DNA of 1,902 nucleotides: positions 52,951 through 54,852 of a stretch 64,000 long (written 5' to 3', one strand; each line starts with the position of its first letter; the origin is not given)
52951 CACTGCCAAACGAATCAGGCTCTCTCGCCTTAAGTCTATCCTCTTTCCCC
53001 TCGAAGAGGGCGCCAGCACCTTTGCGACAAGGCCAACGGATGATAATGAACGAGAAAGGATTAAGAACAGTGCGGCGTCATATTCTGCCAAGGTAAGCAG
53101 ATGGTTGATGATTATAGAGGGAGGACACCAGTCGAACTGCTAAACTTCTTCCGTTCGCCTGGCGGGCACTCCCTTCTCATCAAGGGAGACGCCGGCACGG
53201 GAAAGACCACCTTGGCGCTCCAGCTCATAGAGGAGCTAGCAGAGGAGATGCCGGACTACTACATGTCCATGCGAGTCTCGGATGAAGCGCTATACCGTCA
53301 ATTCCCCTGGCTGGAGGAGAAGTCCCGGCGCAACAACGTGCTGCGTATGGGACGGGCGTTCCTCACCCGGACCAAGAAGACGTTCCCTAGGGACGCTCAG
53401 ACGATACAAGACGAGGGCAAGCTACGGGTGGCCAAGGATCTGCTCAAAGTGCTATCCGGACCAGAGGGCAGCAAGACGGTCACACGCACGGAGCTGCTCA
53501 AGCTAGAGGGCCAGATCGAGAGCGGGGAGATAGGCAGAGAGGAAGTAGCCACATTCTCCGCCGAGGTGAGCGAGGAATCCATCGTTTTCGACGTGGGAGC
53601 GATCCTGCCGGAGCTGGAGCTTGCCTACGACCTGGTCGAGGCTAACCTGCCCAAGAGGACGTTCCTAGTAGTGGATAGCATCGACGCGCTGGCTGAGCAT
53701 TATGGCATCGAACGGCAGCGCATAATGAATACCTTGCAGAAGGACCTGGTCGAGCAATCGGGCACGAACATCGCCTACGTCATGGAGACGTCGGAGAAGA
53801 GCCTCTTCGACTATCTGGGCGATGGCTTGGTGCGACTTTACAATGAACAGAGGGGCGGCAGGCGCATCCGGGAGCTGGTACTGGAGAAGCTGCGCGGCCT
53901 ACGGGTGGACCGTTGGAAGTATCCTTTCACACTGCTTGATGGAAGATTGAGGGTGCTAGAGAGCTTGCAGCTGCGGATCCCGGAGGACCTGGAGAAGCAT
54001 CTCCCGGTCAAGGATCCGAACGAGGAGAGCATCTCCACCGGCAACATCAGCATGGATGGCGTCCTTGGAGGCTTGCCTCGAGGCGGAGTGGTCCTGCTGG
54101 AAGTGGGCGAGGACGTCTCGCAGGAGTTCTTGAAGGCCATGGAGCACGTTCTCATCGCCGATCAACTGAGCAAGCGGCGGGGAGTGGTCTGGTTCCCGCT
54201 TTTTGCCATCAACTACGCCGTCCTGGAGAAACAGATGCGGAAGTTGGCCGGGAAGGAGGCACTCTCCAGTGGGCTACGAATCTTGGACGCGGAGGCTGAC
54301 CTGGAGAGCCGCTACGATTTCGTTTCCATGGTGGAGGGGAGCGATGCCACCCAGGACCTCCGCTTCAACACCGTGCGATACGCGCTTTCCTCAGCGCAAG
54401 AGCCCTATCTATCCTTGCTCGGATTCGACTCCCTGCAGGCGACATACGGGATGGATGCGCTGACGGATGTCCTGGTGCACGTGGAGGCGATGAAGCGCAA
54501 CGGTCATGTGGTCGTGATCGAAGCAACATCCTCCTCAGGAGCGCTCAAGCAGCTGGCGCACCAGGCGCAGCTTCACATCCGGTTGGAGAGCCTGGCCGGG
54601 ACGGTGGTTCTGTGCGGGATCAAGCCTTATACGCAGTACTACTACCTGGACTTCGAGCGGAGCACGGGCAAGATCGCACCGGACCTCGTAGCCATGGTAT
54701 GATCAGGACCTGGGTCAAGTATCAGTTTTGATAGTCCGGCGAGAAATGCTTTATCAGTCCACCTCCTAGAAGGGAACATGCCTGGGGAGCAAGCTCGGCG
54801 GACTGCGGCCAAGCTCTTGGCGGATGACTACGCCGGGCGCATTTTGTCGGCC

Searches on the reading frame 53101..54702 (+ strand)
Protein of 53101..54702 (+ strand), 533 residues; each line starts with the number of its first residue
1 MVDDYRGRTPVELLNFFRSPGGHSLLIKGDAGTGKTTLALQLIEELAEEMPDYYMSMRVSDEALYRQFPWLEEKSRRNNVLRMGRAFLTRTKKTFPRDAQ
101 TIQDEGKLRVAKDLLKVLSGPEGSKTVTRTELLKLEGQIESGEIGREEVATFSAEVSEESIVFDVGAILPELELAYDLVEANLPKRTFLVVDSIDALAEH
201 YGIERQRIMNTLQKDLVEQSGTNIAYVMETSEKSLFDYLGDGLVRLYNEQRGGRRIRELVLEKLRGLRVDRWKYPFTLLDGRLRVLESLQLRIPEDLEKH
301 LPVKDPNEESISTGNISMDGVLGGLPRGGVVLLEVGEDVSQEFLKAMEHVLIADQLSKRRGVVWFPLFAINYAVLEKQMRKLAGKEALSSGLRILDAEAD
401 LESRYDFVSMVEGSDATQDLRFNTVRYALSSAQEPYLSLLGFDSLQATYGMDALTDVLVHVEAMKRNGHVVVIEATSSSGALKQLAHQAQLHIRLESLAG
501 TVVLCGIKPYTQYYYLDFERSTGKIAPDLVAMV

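Call 11: search_protein_families(library=pfam, proteins=[window:53101-54702:+], max_evalue=0.01)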
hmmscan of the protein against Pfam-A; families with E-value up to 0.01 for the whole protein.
window:53101-54702:+ (533 aa): 16 families
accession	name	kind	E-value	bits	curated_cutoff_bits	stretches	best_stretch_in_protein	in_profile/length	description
PF07088.17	GvpD_P-loop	-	6.5e-19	69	24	1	15-262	3-189/189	GvpD gas vesicle protein, P-loop domain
PF06745.19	ATPase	-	4.6e-13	49.5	26.6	2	140-288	79-229/231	KaiC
PF05729.18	NACHT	-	6.6e-06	26.5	26.7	1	25-50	3-28/167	NACHT domain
PF24883.2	NPHP3_N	-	1.1e-05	26.2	24.8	1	22-50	22-50/164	Nephrocystin 3, N-terminal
PF13191.12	AAA_16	-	5.3e-05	24.2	32.6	1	13-57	12-63/167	AAA ATPase domain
PF13401.12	AAA_22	-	9.1e-05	23.2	27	0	24-59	7-41/130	AAA domain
PF25199.1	nSTAND_NTPase5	-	0.00015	22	34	1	20-77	39-96/145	Novel STAND NTPase 5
PF09848.15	SLFN-g3_helicase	-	0.00033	20.5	24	1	25-105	4-87/354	Schlafen group 3, DNA/RNA helicase domain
PF13238.12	AAA_18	-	0.00045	21.1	29.4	1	26-85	2-55/128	AAA domain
PF06068.19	TIP49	-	0.0005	19.8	23.8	1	21-55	49-83/347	TIP49 P-loop domain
PF01637.24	ATPase_2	-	0.00051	20.4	33.2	1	20-92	18-79/225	ATPase domain predominantly from Archaea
PF20720.3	nSTAND3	-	0.00058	20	27.2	1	23-49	18-44/155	Novel STAND NTPase 3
PF00004.35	AAA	-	0.00065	20.6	21.2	0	26-49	2-25/131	ATPase family associated with various cellular activities (AAA)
PF20440.3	GvpD_bR2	-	0.0016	18.4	27.9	0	302-367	4-69/254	GvpD basic region 2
PF13481.12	AAA_25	-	0.0082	16.2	27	0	20-47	31-58/195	AAA domain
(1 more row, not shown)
